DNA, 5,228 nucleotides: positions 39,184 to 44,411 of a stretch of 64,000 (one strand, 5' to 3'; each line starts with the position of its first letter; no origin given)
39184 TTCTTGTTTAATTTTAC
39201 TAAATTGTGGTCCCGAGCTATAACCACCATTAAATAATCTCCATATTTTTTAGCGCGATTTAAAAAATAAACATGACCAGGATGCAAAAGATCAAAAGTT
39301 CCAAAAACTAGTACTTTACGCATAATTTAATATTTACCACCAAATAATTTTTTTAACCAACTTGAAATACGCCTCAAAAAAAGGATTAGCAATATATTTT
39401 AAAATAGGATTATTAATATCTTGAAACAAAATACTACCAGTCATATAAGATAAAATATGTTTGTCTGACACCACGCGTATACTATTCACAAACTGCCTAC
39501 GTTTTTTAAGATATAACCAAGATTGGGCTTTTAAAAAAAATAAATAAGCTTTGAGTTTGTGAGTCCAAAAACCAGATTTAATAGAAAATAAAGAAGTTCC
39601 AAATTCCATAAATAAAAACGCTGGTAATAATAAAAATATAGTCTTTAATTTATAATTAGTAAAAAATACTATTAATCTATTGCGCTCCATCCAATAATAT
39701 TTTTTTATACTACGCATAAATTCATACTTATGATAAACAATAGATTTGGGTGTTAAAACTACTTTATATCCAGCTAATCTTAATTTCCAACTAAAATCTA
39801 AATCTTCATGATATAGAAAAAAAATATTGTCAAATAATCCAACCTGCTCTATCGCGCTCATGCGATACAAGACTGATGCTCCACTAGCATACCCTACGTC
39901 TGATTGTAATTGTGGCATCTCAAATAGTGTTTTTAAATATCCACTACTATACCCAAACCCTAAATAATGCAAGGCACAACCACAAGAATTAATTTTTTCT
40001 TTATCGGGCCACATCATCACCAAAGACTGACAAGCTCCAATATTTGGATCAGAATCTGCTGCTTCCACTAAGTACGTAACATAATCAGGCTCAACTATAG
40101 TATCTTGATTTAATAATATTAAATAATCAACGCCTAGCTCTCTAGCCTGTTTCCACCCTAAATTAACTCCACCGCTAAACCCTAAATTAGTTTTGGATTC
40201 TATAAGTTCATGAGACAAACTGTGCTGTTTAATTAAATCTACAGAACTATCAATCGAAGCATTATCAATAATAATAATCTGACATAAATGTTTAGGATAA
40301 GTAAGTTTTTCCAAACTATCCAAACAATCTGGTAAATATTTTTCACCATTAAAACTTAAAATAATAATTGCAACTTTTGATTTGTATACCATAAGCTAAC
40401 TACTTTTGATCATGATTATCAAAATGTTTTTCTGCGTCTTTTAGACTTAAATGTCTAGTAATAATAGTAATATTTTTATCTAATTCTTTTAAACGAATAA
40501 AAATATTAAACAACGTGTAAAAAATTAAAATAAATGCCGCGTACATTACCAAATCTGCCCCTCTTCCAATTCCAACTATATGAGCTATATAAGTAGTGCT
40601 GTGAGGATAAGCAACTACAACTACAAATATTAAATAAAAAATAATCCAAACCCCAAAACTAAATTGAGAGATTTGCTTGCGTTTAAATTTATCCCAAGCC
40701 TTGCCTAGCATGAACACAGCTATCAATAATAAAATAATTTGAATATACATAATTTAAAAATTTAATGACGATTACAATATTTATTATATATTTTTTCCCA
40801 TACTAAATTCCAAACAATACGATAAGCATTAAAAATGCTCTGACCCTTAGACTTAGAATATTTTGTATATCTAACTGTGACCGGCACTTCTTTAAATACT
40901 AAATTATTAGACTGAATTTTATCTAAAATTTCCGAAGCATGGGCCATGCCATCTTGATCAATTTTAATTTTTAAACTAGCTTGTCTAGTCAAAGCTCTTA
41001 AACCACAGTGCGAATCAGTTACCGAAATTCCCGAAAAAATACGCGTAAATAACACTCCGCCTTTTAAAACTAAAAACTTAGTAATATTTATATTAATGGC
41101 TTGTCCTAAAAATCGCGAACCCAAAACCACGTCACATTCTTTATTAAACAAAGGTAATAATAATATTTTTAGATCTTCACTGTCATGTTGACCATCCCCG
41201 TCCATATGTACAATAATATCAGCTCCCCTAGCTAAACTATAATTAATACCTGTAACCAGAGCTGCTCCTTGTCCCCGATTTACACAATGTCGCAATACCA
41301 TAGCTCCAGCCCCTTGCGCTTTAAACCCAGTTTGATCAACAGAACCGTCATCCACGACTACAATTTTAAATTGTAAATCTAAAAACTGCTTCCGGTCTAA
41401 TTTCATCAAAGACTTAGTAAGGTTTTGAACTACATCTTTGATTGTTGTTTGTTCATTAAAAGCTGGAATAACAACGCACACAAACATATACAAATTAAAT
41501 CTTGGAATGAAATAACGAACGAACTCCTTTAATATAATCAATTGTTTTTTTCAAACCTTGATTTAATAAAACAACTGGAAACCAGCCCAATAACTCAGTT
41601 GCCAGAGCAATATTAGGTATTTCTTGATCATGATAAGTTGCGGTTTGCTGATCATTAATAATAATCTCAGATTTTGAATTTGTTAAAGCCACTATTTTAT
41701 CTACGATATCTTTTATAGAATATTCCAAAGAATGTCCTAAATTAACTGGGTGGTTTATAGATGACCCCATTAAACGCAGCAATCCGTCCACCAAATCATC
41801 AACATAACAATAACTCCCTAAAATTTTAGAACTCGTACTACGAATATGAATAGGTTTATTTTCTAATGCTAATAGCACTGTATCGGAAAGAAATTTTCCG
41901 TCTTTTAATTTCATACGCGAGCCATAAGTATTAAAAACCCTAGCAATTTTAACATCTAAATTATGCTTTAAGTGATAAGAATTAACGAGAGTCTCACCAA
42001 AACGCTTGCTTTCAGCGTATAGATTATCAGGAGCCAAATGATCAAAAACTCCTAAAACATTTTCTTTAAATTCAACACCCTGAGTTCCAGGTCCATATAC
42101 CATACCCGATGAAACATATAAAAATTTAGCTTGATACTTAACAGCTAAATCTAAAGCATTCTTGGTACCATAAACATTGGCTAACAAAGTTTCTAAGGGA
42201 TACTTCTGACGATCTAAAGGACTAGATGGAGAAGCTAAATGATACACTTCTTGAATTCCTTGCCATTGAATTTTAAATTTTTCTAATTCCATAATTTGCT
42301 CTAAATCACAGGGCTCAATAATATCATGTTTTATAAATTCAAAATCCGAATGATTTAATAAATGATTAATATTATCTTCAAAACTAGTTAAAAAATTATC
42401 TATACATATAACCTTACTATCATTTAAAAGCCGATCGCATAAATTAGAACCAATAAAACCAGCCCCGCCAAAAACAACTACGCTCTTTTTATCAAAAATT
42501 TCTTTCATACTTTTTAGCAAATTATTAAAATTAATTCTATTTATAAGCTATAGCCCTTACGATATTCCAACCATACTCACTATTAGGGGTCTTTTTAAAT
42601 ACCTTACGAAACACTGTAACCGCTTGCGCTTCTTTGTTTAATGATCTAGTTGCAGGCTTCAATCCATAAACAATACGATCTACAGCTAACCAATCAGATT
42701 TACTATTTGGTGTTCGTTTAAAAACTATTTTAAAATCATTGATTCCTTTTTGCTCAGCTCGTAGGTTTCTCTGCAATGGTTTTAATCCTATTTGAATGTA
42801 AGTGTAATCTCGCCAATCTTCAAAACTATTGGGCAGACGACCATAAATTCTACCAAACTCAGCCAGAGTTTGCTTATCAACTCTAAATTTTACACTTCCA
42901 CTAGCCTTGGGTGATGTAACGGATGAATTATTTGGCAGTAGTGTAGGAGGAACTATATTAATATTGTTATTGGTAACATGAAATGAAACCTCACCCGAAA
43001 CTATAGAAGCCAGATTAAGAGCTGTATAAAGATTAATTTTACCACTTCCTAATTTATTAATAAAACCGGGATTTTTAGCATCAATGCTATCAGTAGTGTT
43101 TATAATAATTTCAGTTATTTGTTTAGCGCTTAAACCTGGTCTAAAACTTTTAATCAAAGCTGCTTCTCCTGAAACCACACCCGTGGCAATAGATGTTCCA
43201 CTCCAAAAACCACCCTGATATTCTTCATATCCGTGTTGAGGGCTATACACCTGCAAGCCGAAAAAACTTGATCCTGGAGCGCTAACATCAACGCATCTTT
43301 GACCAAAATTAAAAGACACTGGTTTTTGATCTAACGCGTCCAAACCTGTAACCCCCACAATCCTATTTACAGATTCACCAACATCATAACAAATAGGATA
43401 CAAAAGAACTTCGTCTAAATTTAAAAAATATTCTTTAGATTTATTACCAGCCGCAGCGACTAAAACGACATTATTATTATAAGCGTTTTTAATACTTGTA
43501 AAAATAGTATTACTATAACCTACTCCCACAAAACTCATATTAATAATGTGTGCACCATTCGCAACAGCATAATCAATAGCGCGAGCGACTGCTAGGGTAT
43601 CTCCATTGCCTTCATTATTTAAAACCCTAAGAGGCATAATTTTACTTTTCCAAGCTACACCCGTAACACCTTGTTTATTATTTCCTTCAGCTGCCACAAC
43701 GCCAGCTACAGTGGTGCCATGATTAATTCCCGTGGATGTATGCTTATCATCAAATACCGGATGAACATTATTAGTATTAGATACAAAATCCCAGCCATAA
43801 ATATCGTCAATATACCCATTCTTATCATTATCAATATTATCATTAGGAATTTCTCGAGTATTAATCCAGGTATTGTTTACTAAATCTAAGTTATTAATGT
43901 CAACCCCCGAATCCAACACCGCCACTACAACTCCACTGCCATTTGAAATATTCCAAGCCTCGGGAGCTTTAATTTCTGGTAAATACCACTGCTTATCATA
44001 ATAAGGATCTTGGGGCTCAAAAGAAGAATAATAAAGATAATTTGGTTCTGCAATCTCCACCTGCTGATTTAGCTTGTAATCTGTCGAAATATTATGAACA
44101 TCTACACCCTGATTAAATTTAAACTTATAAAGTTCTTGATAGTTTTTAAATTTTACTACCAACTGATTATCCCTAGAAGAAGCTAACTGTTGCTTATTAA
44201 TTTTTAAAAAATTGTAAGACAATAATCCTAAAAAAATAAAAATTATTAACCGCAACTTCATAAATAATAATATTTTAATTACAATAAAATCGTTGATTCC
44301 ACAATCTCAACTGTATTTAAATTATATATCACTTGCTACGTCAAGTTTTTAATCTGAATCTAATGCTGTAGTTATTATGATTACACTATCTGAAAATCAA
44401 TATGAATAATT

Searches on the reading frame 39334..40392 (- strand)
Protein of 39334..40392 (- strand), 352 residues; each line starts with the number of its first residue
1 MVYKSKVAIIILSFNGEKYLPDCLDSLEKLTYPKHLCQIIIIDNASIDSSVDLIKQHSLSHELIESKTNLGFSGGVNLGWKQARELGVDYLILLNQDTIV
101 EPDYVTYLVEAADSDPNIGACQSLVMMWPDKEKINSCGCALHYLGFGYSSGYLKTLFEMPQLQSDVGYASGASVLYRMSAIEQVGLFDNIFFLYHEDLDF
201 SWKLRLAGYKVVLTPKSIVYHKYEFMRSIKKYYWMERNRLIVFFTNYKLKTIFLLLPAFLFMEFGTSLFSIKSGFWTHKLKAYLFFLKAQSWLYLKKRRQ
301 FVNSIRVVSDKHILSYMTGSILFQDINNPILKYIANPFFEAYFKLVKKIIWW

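Call 58: search_protein_families(library=pfam, proteins=[window:39334-40392:-], max_evalue=0.00001)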
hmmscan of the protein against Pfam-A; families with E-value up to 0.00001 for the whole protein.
window:39334-40392:- (352 aa): 4 families
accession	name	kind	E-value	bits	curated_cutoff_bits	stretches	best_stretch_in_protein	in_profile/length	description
PF00535.33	Glycos_transf_2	-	3.4e-20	73.1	23.3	1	9-183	2-166/168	Glycosyl transferase family 2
PF13632.12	Glyco_trans_2_3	-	1.1e-12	48.6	27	1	91-273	2-182/198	Glycosyl transferase family group 2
PF13641.12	Glyco_tranf_2_3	-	2.2e-10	41.4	27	1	7-230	3-218/230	Glycosyltransferase like family 2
PF13506.12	Glyco_transf_21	-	2.7e-06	27.4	21.7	1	81-223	24-156/174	Glycosyl transferase family 21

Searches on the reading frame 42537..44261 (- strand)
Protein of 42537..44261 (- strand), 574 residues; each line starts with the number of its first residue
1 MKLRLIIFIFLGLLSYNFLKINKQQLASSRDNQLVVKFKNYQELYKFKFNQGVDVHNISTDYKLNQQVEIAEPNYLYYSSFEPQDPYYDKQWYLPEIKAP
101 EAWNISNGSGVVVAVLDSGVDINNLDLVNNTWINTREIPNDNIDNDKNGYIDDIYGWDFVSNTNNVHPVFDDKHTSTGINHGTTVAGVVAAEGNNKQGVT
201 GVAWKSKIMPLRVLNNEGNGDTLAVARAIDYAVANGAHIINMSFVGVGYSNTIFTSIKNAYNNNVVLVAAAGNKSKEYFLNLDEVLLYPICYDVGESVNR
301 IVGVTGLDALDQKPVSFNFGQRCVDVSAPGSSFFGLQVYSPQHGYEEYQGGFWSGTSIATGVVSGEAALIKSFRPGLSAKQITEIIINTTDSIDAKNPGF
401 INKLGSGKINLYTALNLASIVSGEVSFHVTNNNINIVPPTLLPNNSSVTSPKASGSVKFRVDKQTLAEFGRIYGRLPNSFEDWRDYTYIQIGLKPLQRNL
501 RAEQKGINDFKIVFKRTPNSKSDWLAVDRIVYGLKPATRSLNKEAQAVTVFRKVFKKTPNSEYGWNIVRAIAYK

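Call 58: search_protein_families(library=pfam, proteins=[window:42537-44261:-], max_evalue=0.00001)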
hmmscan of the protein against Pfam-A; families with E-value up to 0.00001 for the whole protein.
window:42537-44261:- (574 aa): 1 family
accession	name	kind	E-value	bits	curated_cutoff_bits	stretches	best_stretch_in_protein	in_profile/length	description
PF00082.27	Peptidase_S8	-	1.9e-43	149.3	21.8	1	108-407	1-288/288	Subtilase family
